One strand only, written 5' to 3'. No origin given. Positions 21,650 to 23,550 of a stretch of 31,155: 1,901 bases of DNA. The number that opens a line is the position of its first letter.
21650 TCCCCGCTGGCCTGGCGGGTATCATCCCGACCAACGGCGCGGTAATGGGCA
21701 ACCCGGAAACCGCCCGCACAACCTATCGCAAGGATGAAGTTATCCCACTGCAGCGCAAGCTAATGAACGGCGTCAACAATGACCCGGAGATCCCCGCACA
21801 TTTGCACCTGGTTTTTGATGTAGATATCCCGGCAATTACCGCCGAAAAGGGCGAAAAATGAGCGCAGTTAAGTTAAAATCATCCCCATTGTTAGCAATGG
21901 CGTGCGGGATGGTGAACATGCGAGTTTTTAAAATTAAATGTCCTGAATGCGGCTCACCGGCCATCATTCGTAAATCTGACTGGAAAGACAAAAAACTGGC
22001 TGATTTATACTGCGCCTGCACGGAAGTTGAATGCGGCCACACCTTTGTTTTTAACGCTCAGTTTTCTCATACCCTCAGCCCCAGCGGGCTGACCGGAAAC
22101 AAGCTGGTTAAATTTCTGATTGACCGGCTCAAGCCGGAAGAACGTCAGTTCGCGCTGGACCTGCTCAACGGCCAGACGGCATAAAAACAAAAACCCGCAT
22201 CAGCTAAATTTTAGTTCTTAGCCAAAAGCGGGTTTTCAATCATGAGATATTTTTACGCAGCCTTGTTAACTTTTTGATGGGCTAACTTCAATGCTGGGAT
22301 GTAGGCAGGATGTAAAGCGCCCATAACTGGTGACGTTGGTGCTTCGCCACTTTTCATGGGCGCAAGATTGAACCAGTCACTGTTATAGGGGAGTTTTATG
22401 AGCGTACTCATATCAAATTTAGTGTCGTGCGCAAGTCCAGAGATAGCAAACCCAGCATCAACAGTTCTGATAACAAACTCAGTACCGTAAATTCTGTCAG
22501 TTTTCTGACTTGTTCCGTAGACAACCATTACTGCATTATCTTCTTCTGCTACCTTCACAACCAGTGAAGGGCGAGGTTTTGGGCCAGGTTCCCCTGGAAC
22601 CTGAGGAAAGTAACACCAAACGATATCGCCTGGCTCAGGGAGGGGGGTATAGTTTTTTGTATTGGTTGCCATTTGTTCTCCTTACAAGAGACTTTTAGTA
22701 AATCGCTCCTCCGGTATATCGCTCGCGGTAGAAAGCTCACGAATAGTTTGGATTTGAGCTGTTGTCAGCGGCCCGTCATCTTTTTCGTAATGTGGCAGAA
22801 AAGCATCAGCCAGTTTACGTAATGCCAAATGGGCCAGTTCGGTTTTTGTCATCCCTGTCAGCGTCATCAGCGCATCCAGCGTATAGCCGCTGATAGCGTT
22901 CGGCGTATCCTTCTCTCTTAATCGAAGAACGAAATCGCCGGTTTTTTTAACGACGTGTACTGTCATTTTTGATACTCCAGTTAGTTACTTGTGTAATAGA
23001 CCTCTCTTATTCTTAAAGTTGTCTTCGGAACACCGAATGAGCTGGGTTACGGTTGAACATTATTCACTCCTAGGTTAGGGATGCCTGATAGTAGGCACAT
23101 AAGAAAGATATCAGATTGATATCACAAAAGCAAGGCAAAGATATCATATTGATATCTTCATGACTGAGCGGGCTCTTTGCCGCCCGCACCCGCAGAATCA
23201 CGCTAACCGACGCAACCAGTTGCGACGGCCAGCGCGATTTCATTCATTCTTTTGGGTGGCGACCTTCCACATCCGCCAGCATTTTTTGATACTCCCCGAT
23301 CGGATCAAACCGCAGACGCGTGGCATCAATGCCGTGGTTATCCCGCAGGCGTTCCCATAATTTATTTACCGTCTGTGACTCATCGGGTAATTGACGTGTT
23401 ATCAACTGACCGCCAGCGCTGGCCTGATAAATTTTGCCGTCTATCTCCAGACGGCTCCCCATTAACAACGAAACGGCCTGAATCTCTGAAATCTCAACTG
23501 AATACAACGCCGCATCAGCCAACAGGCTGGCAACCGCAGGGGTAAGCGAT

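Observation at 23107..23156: Twin 17-bp palindromes between gene A and the cargo operon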

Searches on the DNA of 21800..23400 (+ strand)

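Call 6: search_dna_similar(query=window:21800-23400:+, collection=phages, mode=distant, max_rows=30)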
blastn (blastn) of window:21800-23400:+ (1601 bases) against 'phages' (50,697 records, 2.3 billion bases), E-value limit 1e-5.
Records with a match: 15; places in all: 15; records where one place covers at least 80% of the query: 0.
Best place of each record, by identity: 95-99% 4; 60-80% 11.
By first word of the organism name: Escherichia 6; Salmonella 5; Yersinia 2; Cronobacter 2.
By host as written in the record: - 6; Salmonella sp. 4; Yersinia enterocolitica 324 2; Cronobacter sakazakii 2; Salmonella enterica subsp. enterica serovar Kentucky 1.
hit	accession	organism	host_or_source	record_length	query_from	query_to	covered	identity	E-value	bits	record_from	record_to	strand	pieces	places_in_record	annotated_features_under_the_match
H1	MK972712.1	Salmonella phage SI7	Salmonella sp.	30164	3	1601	39%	95.5%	4e-179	988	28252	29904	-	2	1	DNA methylase | transcriptional regulator | hypothetical protein | replication endonuclease | capsid packaging protein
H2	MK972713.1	Salmonella phage SW5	Salmonella sp.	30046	3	1601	39%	95.5%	4e-179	988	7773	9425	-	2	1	DNA methylase | transcriptional regulator | hypothetical protein | replication endonuclease | portal protein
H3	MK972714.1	Salmonella phage SW3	Salmonella sp.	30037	3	1601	39%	95.5%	4e-179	988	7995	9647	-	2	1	DNA methylase | transcriptional regulator | hypothetical protein | replication endonuclease | portal protein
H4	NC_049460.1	Salmonella phage SI7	Salmonella sp.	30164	3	1601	39%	95.5%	4e-179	988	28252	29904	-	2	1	DNA methyltransferase | transcriptional regulator | hypothetical protein | nicking at origin of replication | capsid packaging protein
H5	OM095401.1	Yersinia phage vB_YenM_324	Yersinia enterocolitica 324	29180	116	313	12%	68.2%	3e-10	74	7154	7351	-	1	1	regulator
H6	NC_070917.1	Yersinia phage vB_YenM_324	Yersinia enterocolitica 324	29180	116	313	12%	68.2%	3e-10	74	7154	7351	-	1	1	transcriptional regulator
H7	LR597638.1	Escherichia phage ESSI2_ev040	-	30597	115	287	11%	73.6%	2e-18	100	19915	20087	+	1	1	putative phage gene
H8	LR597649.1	Escherichia phage ESSI2_ev015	-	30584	115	287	11%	73.6%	2e-18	100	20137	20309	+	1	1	putative phage gene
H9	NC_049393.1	Escherichia phage ESSI2_ev040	-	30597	115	287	11%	73.6%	2e-18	100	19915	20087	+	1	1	transcriptional regulator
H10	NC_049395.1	Escherichia phage ESSI2_ev015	-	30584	115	287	11%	73.6%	2e-18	100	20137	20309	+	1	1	transcriptional regulator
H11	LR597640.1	Escherichia phage ESSI2_ev129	-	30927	115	287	11%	73.0%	9e-17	96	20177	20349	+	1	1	putative phage gene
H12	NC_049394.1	Escherichia phage ESSI2_ev129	-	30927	115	287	11%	73.0%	9e-17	96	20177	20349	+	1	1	transcriptional regulator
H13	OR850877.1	Salmonella phage S.Kent 1-2-1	Salmonella enterica subsp. enterica ...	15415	115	287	11%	73.0%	9e-17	96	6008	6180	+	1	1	record has no annotation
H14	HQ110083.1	Cronobacter phage ESSI-2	Cronobacter sakazakii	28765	115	287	11%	71.3%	5e-13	82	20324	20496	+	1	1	hypothetical protein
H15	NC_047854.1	Cronobacter phage ESSI-2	Cronobacter sakazakii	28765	115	287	11%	71.3%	5e-13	82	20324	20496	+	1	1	transcriptional regulator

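Call 7: search_dna_similar(query=window:21800-23400:+, collection=ecoli_genomes, mode=near, max_rows=20)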
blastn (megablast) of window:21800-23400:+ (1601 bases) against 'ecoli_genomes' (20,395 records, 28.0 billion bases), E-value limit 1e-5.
Records with a match: 19; places in all: 38; records where one place covers at least 80% of the query: 0.
Genomes with a match: 19 of 5426; with a place that covers at least 80% of the query: 0. Places per genome that has any: lowest 2, median 2, highest 2. On chromosomes: 38 places; on plasmids: 0.
Best place of each record, by identity: 90-95% 19.
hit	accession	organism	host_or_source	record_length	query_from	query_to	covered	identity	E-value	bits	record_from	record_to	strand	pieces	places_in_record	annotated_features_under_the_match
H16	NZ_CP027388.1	Escherichia coli strain 2011C-4251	Homo sapiens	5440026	3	386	24%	91.1%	3e-144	521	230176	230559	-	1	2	ogr/Delta-like zinc finger family protein | phage portal protein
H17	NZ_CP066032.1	Escherichia coli strain FDAARGOS_1059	missing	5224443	3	386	24%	91.1%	3e-144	521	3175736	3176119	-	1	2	ogr/Delta-like zinc finger family protein | phage portal protein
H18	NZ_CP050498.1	Escherichia coli strain RM13322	cattle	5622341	3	386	24%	91.1%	3e-144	521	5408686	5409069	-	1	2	ogr/Delta-like zinc finger family protein | phage portal protein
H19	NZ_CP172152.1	Escherichia coli strain GF31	chicken meat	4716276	3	386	24%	91.1%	3e-144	521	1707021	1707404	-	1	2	ogr/Delta-like zinc finger family protein | phage portal protein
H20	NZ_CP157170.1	Escherichia coli strain 99E2750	Homo sapiens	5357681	3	386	24%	91.1%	3e-144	521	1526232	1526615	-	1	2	ogr/Delta-like zinc finger family protein | phage portal protein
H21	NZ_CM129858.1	Escherichia coli strain SW071610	wastewater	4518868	3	386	24%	91.1%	3e-144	521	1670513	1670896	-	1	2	ogr/Delta-like zinc finger family protein | phage portal protein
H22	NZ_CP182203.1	Escherichia coli strain JB2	rabbit farm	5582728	3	386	24%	91.1%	3e-144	521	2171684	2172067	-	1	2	ogr/Delta-like zinc finger family protein | phage portal protein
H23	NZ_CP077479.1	Escherichia coli O111:H2 strain 12A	Homo sapiens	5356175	3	386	24%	91.1%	3e-144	521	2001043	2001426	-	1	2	ogr/Delta-like zinc finger family protein | phage portal protein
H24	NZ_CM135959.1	Escherichia coli strain NY1601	Chicken feces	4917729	3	386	24%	91.1%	3e-144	521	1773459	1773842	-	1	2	Ogr/Delta-like zinc finger protein | phage portal protein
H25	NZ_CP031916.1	Escherichia coli O45:H2 strain FWSEC0003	Homo sapiens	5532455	3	368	23%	92.3%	3e-144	521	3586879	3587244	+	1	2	ogr/Delta-like zinc finger family protein | phage portal protein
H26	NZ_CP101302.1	Escherichia coli strain 2000-3039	Homo sapiens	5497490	3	368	23%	92.3%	3e-144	521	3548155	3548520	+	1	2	ogr/Delta-like zinc finger family protein | phage portal protein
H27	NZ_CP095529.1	Escherichia coli strain GN06156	Homo sapiens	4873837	3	368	23%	92.3%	3e-144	521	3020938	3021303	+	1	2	ogr/Delta-like zinc finger family protein | phage portal protein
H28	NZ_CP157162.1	Escherichia coli strain UTAK-2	Bos taurus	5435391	3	368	23%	92.3%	3e-144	521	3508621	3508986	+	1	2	ogr/Delta-like zinc finger family protein | phage portal protein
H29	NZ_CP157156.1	Escherichia coli strain UTAK-4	Bos taurus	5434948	3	368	23%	92.3%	3e-144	521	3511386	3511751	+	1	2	ogr/Delta-like zinc finger family protein | phage portal protein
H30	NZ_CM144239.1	Escherichia coli strain KK05-19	Homo sapiens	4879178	3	368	23%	92.3%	3e-144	521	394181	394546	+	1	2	Ogr/Delta-like zinc finger protein | phage portal protein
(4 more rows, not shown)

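Call 8: get_annotated_region(hit=H1, flank=1500)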
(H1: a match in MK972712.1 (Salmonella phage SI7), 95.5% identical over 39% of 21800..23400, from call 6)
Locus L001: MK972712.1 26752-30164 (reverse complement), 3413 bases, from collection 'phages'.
description: Salmonella phage SI7, complete genome.
organism: Salmonella phage SI7 (NCBI taxid 2592212)
taxonomy: Viruses; Duplodnaviria; Heunggongvirae; Uroviricota; Caudoviricetes; Peduoviridae; Irrigatiovirus; Irrigatiovirus SI7
host: Salmonella sp.; source: irrigation water; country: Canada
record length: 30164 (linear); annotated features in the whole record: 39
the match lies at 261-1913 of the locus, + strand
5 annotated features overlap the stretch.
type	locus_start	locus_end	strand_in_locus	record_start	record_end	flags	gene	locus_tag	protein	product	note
CDS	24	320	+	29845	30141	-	-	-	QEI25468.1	capsid packaging protein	-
CDS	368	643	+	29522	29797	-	-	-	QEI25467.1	transcriptional regulator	-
CDS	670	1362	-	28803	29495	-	-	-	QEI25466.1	DNA methylase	-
CDS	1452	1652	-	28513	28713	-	-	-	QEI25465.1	hypothetical protein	-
CDS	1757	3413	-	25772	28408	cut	-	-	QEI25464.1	replication endonuclease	-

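Call 9: get_annotated_region(hit=H16, flank=4000)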
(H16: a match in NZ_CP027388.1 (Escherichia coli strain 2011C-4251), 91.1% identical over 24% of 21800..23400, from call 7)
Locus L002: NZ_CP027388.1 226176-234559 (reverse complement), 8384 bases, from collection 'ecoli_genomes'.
description: Escherichia coli strain 2011C-4251 chromosome, complete genome
organism: Escherichia coli strain 2011C-4251 (NCBI taxid 562)
replicon: chromosome; assembly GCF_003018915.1
host: Homo sapiens; source: missing; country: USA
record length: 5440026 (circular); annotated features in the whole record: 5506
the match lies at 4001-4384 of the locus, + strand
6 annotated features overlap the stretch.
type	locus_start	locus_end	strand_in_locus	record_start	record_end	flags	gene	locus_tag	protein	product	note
CDS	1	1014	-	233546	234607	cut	-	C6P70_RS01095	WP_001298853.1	GPO family capsid scaffolding protein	-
CDS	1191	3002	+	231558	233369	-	-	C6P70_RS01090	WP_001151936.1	terminase large subunit domain-containing protein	-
CDS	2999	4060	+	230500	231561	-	-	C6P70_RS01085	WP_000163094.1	phage portal protein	-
CDS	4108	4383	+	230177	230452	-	-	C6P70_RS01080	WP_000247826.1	ogr/Delta-like zinc finger family protein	-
CDS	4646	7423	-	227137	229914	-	-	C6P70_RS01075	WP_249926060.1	hypothetical protein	-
CDS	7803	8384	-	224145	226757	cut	-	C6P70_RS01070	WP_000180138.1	replication endonuclease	-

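Call 16: search_dna_similar(query=window:23150-23262:+, collection=phages, mode=distant, max_rows=40, max_evalue=1)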
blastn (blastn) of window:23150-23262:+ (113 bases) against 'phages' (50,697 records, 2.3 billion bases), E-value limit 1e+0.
Records with a match: 4; places in all: 4; records where one place covers at least 80% of the query: 4.
Best place of each record, by identity: 95-99% 4.
By first word of the organism name: Salmonella 4.
By host as written in the record: Salmonella sp. 4.
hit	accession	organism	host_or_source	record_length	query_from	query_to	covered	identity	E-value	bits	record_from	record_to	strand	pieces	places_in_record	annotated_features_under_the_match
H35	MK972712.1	Salmonella phage SI7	Salmonella sp.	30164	19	113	84%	96.8%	5e-37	159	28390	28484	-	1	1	replication endonuclease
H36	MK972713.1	Salmonella phage SW5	Salmonella sp.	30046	19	113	84%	96.8%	5e-37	159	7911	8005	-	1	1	replication endonuclease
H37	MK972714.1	Salmonella phage SW3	Salmonella sp.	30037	19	113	84%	96.8%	5e-37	159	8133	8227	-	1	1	replication endonuclease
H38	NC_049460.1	Salmonella phage SI7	Salmonella sp.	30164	19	113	84%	96.8%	5e-37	159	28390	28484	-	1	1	nicking at origin of replication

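Call 17: search_dna_similar(query=window:22960-23165:+, collection=phages, mode=distant, max_rows=40, max_evalue=1)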
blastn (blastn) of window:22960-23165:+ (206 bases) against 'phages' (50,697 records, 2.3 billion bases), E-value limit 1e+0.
Records with a match: 5; places in all: 5; records where one place covers at least 80% of the query: 0.
Best place of each record, by identity: >=99% 5.
By first word of the organism name: Shigella 5.
By host as written in the record: Shigella flexneri 3; Shigella sp. 1; Shigella dysenteriae CMCC(B)51105 1.
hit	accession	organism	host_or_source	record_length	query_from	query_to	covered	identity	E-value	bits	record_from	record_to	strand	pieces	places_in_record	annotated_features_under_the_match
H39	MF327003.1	Shigella phage Sf14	Shigella flexneri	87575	3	23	10%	100.0%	7e-1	39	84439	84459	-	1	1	hypothetical protein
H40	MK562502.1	Shigella phage KPS64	Shigella flexneri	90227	3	23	10%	100.0%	7e-1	39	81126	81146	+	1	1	hypothetical protein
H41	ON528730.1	Shigella phage ESh20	Shigella sp.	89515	3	23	10%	100.0%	7e-1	39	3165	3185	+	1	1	hypothetical protein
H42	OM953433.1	Shigella phage Henu11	Shigella dysenteriae CMCC(B)51105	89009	3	23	10%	100.0%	7e-1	39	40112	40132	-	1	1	hypothetical protein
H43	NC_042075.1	Shigella phage Sf14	Shigella flexneri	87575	3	23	10%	100.0%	7e-1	39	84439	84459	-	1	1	hypothetical protein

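Call 82: search_rna_families(source=window, start=22150, end=23300, threshold=evalue, max_evalue=1)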
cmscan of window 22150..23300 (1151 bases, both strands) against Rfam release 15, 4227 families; matches with E-value up to 1: 2.
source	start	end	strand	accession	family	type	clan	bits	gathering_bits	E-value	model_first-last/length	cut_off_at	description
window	23102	23166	-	RF00727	bantam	Gene; miRNA;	CL00091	20.5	61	0.6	1-82/82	no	bantam microRNA precursor family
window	22243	22398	+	RF00083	GlmZ_SraJ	Gene; sRNA;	CL00011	15.2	60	0.47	1-214/214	no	GlmZ RNA activator of glmS mRNA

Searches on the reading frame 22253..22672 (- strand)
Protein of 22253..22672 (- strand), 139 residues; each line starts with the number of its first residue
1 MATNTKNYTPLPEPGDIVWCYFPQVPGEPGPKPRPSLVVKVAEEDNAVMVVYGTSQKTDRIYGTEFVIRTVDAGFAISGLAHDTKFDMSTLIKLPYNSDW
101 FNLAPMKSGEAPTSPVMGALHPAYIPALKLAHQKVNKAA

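Call 19: search_protein_families(library=pfam, proteins=[window:22253-22672:-], max_evalue=0.1)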
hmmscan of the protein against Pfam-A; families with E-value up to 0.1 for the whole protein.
window:22253-22672:- (139 aa): 2 families
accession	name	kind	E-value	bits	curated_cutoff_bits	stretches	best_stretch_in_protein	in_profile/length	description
PF02452.23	PemK_toxin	-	1.6e-06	28.7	23.1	1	14-70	2-61/109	PemK-like, MazF-like toxin of type II toxin-antitoxin system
PF16222.10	DUF4881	-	0.034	14.6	27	1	20-61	43-84/174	Domain of unknown function (DUF4881)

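Call 20: search_protein_families(library=ncbifam, proteins=[window:22253-22672:-], max_evalue=0.1)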
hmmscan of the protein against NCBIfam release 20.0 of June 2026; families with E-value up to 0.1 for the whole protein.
window:22253-22672:- (139 aa): 1 family
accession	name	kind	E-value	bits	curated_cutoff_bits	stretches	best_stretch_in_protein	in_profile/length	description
NF007386.0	PRK09907.1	equivalog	0.046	13.7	120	1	11-67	6-63/111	endoribonuclease MazF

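Call 37: search_protein_families(library=padloc, proteins=[window:22253-22672:-], max_evalue=0.1)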
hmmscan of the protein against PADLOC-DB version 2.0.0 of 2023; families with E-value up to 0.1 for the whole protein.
window:22253-22672:- (139 aa): 0 families

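Call 38: search_protein_families(library=phrogs, proteins=[window:22253-22672:-], max_evalue=0.1)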
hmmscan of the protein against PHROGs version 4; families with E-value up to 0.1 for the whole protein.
window:22253-22672:- (139 aa): 1 family
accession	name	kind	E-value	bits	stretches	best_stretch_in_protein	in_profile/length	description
phrog_1936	-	moron, auxiliary metabolic gene and host takeover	0.002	19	1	10-68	7-69/188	MazF-like growth inhibitor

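Call 75: search_solved_structures(query=window:22253-22672:-, max_evalue=1, show_alignments=1)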
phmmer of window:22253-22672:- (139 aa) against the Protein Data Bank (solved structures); distinct sequences matched with E-value up to 1: 2.
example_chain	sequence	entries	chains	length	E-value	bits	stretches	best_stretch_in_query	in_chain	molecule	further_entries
7d28_A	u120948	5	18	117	0.28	14.3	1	11-80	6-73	Endoribonuclease MazF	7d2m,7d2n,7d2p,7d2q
7dhp_A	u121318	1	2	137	0.38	13.8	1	11-80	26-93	Endoribonuclease MazF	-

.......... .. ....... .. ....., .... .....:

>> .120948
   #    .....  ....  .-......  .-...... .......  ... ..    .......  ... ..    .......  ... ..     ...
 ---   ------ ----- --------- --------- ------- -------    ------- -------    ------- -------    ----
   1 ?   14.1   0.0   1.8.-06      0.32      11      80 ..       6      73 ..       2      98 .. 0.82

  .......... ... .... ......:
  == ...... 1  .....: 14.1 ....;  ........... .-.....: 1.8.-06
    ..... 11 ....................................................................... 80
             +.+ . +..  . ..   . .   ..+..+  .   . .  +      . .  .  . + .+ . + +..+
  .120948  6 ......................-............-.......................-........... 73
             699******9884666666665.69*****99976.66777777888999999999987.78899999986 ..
